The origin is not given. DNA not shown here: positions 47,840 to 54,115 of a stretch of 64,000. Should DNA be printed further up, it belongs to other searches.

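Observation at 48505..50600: Repeated FISUMP-type (Bacteroidota/Fibrobacter surface lipoprotein) modules inside a 1,991-aa tail protein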

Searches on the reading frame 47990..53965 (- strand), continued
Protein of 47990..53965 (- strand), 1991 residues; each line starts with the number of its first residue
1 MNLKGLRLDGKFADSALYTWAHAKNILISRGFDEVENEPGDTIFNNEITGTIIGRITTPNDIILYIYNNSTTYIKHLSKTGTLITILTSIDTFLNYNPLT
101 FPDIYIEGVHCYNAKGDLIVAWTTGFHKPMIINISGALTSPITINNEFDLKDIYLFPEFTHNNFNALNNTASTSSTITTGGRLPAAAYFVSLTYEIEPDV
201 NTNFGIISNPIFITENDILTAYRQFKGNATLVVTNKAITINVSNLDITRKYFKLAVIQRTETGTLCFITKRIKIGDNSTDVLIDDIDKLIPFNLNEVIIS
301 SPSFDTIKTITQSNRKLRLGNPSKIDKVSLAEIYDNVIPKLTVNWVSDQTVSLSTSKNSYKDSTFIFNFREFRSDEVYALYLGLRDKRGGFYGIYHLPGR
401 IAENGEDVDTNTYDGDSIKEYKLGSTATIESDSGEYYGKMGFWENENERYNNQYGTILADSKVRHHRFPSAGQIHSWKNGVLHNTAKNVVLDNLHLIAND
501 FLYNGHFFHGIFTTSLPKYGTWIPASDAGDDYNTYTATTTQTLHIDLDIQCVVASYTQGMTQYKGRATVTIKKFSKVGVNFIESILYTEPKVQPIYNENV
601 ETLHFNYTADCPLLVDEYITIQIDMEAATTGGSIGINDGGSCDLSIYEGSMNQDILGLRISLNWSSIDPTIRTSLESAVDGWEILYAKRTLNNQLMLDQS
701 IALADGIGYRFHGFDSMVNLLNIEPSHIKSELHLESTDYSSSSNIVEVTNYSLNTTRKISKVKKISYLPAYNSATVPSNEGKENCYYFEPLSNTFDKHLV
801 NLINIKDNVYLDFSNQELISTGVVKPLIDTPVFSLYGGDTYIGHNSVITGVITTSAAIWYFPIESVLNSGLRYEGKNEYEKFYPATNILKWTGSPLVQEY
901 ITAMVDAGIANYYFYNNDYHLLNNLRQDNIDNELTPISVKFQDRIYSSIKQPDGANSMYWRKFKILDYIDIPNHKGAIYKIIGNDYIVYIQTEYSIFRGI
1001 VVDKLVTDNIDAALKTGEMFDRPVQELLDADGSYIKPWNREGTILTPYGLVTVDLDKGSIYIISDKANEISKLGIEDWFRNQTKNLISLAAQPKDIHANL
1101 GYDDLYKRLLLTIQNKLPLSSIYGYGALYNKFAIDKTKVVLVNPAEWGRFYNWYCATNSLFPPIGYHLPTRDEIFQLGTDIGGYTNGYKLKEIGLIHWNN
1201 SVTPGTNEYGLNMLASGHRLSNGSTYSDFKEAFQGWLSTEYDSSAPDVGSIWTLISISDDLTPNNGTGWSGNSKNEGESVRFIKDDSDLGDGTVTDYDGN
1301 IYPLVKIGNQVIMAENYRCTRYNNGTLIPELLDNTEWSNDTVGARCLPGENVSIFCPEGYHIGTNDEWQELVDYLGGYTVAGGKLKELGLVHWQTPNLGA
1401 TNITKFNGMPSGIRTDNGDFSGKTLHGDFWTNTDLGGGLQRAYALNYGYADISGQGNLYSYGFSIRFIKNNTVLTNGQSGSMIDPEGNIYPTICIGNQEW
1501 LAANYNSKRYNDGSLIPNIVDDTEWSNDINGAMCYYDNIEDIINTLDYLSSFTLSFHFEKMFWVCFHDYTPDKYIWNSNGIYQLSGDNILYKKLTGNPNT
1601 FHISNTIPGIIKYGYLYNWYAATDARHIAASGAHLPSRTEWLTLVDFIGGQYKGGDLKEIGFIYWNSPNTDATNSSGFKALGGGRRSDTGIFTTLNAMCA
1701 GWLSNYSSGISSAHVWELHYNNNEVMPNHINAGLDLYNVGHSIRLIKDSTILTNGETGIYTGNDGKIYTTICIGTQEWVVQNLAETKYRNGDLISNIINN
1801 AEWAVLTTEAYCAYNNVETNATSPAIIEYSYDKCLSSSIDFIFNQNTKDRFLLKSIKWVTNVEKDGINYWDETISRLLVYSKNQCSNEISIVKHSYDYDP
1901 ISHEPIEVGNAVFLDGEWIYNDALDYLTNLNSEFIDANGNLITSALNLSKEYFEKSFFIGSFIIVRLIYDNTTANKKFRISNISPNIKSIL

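Call 28: find_encoding_contigs(protein=P0001, flank=10000, max_places=3)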
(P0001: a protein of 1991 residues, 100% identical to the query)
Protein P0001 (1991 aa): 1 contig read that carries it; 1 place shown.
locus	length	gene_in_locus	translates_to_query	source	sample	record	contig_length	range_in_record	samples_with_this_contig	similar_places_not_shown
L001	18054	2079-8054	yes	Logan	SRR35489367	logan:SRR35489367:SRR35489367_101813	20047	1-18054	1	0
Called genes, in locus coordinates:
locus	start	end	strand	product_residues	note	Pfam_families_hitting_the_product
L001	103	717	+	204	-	-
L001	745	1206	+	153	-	-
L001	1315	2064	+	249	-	PF24228:CrAss_Ring_1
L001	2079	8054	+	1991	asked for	PF09603:Fib_succ_major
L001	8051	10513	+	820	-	-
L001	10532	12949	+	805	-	-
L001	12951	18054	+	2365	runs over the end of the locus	?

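Call 42: find_related_loci(query=A1, collection=viral_contigs, flank=3000)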
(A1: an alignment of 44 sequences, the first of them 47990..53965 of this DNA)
Query A1 (1991 aa) in viral_contigs; peptide patterns used: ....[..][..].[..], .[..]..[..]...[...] (x = any residue, [..] = any of these).
305 stretches matched a pattern; 213 encode a relative of the query (tblastn E <= 1e-3); the best 80 are kept; 80 distinct loci.
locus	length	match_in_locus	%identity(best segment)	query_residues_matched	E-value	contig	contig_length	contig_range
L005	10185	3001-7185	58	1-1991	0e+0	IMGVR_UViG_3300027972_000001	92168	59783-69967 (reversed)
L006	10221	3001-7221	57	1-1991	0e+0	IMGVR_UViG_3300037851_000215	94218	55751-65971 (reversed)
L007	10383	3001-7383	36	1-1981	9e-180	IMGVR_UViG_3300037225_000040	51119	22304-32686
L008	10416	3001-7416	30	1-1947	5e-113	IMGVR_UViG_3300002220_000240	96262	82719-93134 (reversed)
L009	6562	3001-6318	27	1-1084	2e-87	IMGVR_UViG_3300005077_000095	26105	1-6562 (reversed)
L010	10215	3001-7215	26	16-1975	2e-71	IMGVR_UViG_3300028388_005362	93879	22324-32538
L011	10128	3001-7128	24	5-1976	6e-63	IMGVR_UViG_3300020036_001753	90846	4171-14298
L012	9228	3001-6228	25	23-1115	1e-62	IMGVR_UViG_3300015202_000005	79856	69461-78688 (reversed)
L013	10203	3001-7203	25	4-1969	1e-61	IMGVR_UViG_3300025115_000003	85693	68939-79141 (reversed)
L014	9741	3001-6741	25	3-1160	3e-61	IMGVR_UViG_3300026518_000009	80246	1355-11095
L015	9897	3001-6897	24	20-1984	6e-60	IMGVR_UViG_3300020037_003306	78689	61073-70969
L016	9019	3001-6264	23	4-1081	2e-59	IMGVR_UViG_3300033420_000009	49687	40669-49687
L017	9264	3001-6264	23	4-1081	2e-59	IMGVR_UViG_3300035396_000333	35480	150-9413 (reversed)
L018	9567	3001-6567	27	1-1131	7e-95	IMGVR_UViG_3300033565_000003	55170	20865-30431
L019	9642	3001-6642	24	4-1106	2e-59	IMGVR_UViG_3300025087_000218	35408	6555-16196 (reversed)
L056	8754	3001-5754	29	177-1113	7e-24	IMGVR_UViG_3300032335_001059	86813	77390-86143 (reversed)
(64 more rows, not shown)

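Call 71: get_annotated_region(hit=H3, flank=5000)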
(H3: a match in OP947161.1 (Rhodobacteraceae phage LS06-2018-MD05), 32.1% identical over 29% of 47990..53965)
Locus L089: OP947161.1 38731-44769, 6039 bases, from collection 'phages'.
description: Rhodobacteraceae phage LS06-2018-MD05, complete genome.
organism: Rhodobacteraceae phage LS06-2018-MD05 (NCBI taxid 3003838)
taxonomy: Viruses; Duplodnaviria; Heunggongvirae; Uroviricota; Caudoviricetes
host: -; source: -; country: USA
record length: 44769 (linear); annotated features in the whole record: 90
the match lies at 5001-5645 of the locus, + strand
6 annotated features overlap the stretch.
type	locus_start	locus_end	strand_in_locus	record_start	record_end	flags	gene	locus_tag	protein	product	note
CDS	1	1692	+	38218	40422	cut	-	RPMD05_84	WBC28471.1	virion structural protein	-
CDS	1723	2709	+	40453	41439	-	-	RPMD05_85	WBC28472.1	hypothetical protein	-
CDS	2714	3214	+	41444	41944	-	-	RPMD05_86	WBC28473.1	hypothetical protein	-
CDS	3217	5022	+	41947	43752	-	-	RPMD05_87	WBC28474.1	virion structural protein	-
CDS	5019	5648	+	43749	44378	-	-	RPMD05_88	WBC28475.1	hypothetical protein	Fibrobacter succinogenes major domain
CDS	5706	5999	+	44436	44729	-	-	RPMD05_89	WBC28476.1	hypothetical protein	-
